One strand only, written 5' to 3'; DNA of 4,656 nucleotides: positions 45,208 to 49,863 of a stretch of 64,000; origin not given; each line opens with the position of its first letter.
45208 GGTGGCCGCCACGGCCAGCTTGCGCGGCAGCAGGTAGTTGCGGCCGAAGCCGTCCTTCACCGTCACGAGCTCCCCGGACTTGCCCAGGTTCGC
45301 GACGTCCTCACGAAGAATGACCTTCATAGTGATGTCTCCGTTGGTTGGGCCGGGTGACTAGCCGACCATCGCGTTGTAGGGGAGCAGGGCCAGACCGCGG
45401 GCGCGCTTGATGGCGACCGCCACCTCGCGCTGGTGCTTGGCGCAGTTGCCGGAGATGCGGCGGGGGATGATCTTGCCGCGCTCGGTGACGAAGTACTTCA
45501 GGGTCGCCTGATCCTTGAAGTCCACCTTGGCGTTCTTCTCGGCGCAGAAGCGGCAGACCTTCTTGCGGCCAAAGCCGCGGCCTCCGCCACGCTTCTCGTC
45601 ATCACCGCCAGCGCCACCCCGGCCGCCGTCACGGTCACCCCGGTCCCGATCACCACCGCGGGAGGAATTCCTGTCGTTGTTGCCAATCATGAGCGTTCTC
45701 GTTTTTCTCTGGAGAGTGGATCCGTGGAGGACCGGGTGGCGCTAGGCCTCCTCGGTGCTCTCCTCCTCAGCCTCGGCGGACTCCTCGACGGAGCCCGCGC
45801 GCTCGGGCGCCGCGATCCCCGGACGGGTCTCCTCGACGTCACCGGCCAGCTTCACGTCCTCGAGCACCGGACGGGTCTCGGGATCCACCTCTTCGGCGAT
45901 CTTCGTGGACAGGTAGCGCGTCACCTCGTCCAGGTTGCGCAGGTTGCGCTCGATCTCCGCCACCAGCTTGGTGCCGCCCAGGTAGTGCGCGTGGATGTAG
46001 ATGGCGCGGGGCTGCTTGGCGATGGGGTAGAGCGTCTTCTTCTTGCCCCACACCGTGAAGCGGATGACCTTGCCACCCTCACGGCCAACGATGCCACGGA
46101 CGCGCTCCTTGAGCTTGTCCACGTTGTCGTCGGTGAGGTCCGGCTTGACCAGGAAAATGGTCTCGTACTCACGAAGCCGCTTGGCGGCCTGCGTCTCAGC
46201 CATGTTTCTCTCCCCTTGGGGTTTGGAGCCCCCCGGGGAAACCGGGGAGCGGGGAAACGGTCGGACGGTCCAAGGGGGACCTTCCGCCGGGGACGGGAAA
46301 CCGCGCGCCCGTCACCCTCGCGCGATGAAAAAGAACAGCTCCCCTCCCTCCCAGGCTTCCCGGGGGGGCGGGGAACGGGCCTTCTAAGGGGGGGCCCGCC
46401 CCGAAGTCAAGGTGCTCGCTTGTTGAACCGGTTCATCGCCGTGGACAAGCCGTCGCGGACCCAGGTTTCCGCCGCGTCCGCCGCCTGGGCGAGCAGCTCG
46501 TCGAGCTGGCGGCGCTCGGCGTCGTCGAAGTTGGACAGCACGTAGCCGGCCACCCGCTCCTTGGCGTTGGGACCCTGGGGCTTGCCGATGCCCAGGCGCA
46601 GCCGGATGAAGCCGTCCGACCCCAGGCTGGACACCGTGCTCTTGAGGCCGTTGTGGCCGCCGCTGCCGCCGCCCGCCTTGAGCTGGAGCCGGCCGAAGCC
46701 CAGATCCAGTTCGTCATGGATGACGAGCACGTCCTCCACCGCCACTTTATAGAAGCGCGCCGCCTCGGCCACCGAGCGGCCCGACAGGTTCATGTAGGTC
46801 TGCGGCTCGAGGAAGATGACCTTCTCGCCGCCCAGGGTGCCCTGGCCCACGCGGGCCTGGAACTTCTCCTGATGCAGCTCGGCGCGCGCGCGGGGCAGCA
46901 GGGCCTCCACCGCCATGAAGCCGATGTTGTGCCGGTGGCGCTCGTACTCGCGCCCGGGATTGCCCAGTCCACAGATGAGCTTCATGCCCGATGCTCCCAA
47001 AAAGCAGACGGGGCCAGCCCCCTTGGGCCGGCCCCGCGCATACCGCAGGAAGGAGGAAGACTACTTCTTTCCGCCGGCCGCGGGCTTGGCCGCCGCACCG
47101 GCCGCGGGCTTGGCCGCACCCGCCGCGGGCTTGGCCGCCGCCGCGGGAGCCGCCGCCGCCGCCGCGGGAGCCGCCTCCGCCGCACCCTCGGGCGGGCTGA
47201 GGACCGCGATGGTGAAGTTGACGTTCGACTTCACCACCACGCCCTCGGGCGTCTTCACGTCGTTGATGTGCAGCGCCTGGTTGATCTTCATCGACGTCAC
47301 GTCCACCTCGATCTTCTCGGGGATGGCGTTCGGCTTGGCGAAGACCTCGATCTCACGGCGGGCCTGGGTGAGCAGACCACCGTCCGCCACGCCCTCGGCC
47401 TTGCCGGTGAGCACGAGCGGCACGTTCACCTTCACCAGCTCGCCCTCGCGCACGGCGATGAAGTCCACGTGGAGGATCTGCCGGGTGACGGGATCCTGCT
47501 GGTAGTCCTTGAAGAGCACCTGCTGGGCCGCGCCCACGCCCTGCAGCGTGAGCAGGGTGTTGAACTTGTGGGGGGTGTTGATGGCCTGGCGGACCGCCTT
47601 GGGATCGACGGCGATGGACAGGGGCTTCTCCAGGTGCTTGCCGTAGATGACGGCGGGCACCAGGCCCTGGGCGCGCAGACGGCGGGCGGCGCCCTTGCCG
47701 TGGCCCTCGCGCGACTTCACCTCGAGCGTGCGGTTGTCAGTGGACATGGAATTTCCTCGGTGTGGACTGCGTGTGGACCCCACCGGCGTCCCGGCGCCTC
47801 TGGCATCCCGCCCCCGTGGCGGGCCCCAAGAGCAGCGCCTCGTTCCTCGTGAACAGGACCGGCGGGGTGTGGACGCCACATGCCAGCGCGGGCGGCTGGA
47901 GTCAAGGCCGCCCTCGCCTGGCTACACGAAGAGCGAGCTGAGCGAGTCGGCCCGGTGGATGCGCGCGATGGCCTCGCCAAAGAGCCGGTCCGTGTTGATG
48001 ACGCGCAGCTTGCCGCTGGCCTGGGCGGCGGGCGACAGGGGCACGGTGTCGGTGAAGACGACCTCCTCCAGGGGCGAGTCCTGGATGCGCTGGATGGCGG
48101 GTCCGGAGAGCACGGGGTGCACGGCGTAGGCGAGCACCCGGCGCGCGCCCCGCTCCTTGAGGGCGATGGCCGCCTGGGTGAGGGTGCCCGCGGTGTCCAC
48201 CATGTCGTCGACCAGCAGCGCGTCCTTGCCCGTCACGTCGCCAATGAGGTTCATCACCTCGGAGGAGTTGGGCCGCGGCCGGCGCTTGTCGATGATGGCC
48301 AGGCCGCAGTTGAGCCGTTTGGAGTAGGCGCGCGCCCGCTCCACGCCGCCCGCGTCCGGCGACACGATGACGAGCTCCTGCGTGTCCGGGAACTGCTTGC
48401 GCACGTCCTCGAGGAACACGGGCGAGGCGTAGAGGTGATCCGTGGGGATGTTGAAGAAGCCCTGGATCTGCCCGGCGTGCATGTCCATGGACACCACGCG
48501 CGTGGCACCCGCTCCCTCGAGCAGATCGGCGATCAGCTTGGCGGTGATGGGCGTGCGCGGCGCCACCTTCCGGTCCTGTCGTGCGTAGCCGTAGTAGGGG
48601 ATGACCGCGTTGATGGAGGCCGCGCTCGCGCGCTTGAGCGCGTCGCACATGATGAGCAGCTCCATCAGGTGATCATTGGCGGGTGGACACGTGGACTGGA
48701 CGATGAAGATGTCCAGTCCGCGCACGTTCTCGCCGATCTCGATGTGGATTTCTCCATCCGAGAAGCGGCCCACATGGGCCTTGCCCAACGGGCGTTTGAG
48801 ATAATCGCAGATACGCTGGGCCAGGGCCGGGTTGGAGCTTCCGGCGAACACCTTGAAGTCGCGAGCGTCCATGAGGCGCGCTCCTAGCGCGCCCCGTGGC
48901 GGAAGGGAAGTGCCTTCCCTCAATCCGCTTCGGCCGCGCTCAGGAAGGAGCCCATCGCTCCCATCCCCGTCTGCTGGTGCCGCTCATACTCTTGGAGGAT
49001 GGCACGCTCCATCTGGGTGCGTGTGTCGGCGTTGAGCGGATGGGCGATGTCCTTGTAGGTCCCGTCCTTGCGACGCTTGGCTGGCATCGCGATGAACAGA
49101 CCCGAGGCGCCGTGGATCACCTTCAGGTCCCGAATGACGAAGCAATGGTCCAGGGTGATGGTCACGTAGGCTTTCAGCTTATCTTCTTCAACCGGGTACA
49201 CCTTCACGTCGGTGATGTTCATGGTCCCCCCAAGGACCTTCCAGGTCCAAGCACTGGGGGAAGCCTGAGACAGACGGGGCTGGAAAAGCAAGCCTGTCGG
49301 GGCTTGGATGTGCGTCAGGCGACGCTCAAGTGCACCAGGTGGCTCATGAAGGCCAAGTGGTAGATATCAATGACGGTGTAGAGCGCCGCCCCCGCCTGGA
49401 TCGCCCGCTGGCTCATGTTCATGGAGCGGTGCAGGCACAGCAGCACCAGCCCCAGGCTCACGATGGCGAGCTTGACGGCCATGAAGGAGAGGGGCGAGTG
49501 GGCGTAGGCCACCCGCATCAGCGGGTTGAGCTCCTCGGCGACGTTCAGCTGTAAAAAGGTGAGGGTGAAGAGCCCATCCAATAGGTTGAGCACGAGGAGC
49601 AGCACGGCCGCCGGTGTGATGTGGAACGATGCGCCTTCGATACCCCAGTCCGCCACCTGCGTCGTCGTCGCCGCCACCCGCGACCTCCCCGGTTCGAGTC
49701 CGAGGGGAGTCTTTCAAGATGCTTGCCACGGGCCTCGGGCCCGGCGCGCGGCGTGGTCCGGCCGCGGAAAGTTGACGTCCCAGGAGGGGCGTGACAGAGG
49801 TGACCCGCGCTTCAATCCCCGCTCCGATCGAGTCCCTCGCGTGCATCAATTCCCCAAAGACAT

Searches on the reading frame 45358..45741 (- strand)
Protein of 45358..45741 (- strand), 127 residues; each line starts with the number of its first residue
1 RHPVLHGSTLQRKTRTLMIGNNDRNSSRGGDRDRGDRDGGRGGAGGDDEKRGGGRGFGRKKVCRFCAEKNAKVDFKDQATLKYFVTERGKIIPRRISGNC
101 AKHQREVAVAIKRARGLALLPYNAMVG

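Call 35: search_protein_families(library=pfam, proteins=[window:45358-45741:-], max_evalue=0.0001)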
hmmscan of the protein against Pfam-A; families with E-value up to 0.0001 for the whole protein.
window:45358-45741:- (127 aa): 1 family
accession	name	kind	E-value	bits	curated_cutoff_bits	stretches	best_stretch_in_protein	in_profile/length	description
PF01084.26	Ribosomal_S18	-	1.1e-24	86.8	21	1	69-120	1-52/52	Ribosomal protein S18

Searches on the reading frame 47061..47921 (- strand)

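Call 35: search_protein_families(library=pfam, proteins=[window:47061-47921:-], max_evalue=0.0001)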
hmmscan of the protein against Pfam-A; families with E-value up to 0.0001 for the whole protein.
window:47061-47921:- (286 aa): 2 families
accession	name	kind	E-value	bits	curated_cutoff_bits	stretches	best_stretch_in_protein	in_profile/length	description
PF01386.24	Ribosomal_L25p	-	3.7e-26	91.8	23.6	1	66-154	1-82/82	Ribosomal L25p family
PF14693.11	Ribosomal_TL5_C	-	1.5e-25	89.8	27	1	163-244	2-83/84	Ribosomal protein TL5, C-terminal domain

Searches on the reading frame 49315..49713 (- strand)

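Call 37: search_protein_families(library=pfam, proteins=[window:49315-49713:-], max_evalue=0.0001)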
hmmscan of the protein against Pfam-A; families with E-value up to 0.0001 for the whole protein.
window:49315-49713:- (132 aa): 1 family
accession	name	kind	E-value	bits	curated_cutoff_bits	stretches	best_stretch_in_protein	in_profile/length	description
PF18902.5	DUF5658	-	4.6e-21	75.8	25.2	1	40-120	1-82/82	Domain of unknown function (DUF5658)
